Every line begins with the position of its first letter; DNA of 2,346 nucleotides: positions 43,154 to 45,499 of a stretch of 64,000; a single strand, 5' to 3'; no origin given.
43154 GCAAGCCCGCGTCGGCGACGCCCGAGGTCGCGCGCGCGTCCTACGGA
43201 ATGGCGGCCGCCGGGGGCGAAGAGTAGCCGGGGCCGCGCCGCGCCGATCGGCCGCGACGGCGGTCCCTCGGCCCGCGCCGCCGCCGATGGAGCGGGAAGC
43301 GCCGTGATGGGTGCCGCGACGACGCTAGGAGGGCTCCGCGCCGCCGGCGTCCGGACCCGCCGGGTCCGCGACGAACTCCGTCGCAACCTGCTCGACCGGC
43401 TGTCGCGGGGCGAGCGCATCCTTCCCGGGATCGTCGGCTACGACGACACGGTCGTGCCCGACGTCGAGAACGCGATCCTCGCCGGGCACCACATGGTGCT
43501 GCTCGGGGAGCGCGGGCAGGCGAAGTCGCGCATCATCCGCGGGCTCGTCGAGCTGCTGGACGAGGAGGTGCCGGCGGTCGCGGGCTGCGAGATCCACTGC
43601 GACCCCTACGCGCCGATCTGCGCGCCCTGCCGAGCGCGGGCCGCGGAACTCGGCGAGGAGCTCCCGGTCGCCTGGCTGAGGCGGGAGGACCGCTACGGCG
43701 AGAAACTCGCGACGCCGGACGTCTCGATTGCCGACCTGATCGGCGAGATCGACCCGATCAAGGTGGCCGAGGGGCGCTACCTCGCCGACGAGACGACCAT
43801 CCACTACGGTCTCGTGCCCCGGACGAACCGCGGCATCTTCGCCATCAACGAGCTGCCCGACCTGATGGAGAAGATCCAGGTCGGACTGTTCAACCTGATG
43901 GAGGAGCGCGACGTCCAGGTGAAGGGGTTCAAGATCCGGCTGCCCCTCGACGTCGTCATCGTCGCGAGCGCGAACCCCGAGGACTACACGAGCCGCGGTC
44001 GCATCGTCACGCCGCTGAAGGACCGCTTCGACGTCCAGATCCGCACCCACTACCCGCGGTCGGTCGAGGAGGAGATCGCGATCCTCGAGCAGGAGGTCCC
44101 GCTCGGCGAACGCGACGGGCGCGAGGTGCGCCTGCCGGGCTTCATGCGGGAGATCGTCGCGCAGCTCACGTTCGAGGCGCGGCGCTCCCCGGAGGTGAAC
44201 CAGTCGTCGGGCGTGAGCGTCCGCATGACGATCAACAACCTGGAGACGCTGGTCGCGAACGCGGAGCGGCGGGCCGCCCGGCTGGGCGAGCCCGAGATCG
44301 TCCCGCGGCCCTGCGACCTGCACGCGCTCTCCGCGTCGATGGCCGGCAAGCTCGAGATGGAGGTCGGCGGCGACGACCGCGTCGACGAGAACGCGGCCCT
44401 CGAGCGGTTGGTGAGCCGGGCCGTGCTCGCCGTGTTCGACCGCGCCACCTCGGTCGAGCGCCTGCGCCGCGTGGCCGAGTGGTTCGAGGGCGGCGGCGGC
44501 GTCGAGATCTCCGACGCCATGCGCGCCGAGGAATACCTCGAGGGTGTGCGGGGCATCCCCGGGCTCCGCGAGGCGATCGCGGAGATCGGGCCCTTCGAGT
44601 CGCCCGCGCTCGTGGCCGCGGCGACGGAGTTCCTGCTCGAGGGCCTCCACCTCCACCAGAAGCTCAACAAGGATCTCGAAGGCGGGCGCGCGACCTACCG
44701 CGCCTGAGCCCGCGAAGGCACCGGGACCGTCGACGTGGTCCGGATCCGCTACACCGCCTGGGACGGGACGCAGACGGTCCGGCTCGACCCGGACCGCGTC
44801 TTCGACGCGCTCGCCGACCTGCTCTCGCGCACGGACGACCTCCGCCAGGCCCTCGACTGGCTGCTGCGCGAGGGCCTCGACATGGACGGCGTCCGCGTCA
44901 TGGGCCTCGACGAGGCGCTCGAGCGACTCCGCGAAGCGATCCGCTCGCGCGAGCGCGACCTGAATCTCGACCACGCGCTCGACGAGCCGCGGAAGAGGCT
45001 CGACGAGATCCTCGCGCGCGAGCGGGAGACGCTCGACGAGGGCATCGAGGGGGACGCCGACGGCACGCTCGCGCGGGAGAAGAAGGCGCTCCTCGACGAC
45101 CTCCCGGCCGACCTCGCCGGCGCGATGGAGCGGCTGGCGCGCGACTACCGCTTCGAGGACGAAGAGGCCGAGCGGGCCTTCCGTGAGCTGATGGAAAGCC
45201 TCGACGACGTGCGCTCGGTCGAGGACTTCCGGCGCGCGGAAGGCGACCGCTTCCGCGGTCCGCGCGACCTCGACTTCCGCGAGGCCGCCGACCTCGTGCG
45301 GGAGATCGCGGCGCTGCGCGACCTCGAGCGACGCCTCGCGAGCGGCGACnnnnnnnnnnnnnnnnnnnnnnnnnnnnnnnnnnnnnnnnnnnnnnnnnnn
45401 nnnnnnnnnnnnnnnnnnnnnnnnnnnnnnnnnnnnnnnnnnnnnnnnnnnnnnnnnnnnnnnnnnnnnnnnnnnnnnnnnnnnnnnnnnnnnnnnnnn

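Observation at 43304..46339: ChlI/BchI-like AAA+ ATPase with a Cys4 insertion and degenerate Walker A, paired with an acidic coiled-coil vWA protein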

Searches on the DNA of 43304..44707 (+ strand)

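Call 62: search_rna_families(sources=[L034, L038, L050, L059, L065, L074, L077, L083], threshold=gathering)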
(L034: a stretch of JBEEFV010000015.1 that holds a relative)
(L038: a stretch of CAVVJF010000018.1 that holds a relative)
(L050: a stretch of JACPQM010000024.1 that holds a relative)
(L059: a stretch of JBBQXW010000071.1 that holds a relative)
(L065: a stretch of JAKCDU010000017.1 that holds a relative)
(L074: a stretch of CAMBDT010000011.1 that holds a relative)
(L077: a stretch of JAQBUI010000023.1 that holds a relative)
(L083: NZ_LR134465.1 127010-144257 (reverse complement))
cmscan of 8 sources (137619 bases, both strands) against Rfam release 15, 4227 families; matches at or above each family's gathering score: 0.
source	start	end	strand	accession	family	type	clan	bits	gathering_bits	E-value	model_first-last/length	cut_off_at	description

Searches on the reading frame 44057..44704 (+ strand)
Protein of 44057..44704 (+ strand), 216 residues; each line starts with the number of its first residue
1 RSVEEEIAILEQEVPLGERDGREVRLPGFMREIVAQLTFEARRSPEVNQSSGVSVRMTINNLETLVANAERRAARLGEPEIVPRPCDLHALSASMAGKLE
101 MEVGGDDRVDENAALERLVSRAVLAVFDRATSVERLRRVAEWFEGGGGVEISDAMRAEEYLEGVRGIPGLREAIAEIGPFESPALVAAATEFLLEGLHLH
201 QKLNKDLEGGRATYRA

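Call 47: search_protein_families(library=pfam, proteins=[window:44057-44704:+], max_evalue=10)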
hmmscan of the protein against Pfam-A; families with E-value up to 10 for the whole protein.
seq(216 aa): 0 families

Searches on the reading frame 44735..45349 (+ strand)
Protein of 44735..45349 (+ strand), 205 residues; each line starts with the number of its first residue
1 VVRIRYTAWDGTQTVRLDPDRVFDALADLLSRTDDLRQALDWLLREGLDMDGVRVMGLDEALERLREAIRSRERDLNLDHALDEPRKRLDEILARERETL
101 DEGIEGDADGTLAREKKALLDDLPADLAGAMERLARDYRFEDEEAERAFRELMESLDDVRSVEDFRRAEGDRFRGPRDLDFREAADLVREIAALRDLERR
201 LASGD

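Call 47: search_protein_families(library=pfam, proteins=[window:44735-45349:+], max_evalue=10)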
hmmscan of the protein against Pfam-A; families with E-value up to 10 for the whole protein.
seq(205 aa): 6 families
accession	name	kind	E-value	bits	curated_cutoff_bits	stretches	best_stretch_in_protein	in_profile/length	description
PF14362.11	DUF4407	-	0.048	13.4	31.3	1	59-197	133-252/297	Domain of unknown function (DUF4407)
PF04899.17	MbeD_MobD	-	0.15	12.7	21.6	1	122-154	3-35/70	MbeD/MobD like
PF21403.4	OTU1_UBXL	-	0.33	12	22.7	1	3-34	2-33/49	OTU1, UBXL domain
PF13424.12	TPR_12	-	0.49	11.1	30.1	0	22-44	47-69/77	Tetratricopeptide repeat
PF24611.2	Spectrin_Anc-1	-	0.98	10.2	33.2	1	73-159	19-110/115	Nuclear anchorage protein 1, spectrin-like repeat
PF13374.12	TPR_10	-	1.9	9.1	27.5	1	58-80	18-40/42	Tetratricopeptide repeat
